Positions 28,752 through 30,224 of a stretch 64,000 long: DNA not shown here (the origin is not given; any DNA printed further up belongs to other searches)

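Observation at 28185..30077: Ubiquitin-conjugating E2 domain fused to an F-box-like motif in one 630-aa polypeptide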

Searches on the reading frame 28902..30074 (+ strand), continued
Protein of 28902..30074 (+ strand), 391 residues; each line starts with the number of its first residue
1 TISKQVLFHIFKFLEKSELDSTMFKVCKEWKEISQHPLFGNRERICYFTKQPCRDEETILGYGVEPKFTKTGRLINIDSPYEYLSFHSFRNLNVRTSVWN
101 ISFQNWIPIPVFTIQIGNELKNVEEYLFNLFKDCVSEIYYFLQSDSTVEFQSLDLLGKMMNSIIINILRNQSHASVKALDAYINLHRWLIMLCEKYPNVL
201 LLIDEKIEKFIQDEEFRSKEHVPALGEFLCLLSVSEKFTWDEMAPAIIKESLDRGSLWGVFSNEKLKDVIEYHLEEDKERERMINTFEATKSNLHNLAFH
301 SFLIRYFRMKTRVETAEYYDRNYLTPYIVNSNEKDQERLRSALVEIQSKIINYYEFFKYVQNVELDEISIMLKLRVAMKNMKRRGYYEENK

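Call 90: search_protein_families(library=pfam, proteins=[P0134, P0019, P0052, P0022, P0029, P0158, P0012, P0008], max_evalue=0.01)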
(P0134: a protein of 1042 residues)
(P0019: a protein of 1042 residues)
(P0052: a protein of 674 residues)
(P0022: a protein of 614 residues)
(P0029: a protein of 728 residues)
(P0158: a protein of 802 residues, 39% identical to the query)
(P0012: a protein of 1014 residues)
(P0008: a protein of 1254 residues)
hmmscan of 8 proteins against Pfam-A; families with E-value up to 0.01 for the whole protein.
P0134 (1042 aa): 4 families
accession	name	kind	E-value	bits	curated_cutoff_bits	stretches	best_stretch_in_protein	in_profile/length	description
PF02342.23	TerD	-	7.9e-14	52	25.3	1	873-1019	21-174/187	TerD domain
PF00179.31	UQ_con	-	1.4e-13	51.1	27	1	13-127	1-108/140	Ubiquitin-conjugating enzyme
PF12937.12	F-box-like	-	5.6e-07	29.7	24.3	1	435-477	3-45/47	F-box-like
PF00646.38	F-box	-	0.00036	20.8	20.5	1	435-469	3-37/43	F-box domain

P0019 (1042 aa): 4 families
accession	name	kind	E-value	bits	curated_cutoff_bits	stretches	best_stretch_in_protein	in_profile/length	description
PF00179.31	UQ_con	-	1.1e-20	74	27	1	9-139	1-115/140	Ubiquitin-conjugating enzyme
PF02342.23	TerD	-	3.8e-16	59.5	25.3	1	864-1022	5-174/187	TerD domain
PF12937.12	F-box-like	-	1.6e-07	31.4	24.3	1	448-491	2-45/47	F-box-like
PF00646.38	F-box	-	0.00016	21.8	20.5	1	450-487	4-41/43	F-box domain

P0052 (674 aa): 4 families
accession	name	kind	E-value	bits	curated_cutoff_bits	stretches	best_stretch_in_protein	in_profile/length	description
PF00179.31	UQ_con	-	1e-22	80.7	27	1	22-138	1-112/140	Ubiquitin-conjugating enzyme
PF12937.12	F-box-like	-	1.8e-10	40.9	24.3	1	232-270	2-40/47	F-box-like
PF00646.38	F-box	-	3.6e-07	30.3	20.5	1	232-267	2-37/43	F-box domain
PF05773.27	RWD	-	0.0053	17.4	22.8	1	62-101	46-85/112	RWD domain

P0022 (614 aa): 2 families
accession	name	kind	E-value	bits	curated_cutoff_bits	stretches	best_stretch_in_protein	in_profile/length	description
PF00179.31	UQ_con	-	4.6e-24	85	27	1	10-142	1-126/140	Ubiquitin-conjugating enzyme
PF12937.12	F-box-like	-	0.0011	19.1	24.3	0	193-215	2-24/47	F-box-like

P0029 (728 aa): 2 families
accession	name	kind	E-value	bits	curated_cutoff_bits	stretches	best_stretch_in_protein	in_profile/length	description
PF00179.31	UQ_con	-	1.3e-20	73.8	27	1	17-131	1-110/140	Ubiquitin-conjugating enzyme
PF12937.12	F-box-like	-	7.5e-05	22.9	24.3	1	282-323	2-43/47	F-box-like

P0158 (802 aa): 0 families

P0012 (1014 aa): 3 families
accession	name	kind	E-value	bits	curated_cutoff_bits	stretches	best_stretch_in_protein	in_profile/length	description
PF00179.31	UQ_con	-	1.4e-18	67.2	27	1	25-148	1-108/140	Ubiquitin-conjugating enzyme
PF00575.29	S1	-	1.7e-09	38.3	22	1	440-492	8-63/74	S1 RNA binding domain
PF13509.12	S1_2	-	0.00056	20.4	21.8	0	363-397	6-40/61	S1 domain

P0008 (1254 aa): 7 families
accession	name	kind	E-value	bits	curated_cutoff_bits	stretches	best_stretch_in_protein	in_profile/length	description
PF00179.31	UQ_con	-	3.5e-21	75.7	27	1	498-631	1-123/140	Ubiquitin-conjugating enzyme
PF00092.34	VWA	-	2.5e-18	67.4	23.8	1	57-231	2-172/174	von Willebrand factor type A domain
PF13768.12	VWA_3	-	1.3e-17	64.8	27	1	56-220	2-155/155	von Willebrand factor type A domain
PF13519.12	VWA_2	-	6.4e-12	46.5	27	1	57-164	1-107/107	von Willebrand factor type A domain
PF12937.12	F-box-like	-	1.1e-08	35.1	24.3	1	844-883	6-45/47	F-box-like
PF00646.38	F-box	-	1.5e-08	34.7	20.5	1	842-881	4-43/43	F-box domain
PF14624.11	Vwaint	-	0.0044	17.6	23.5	0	402-442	4-45/70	VWA / Hh protein intein-like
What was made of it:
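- A second paralogue in the same genome has a textbook F-box (call 90).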
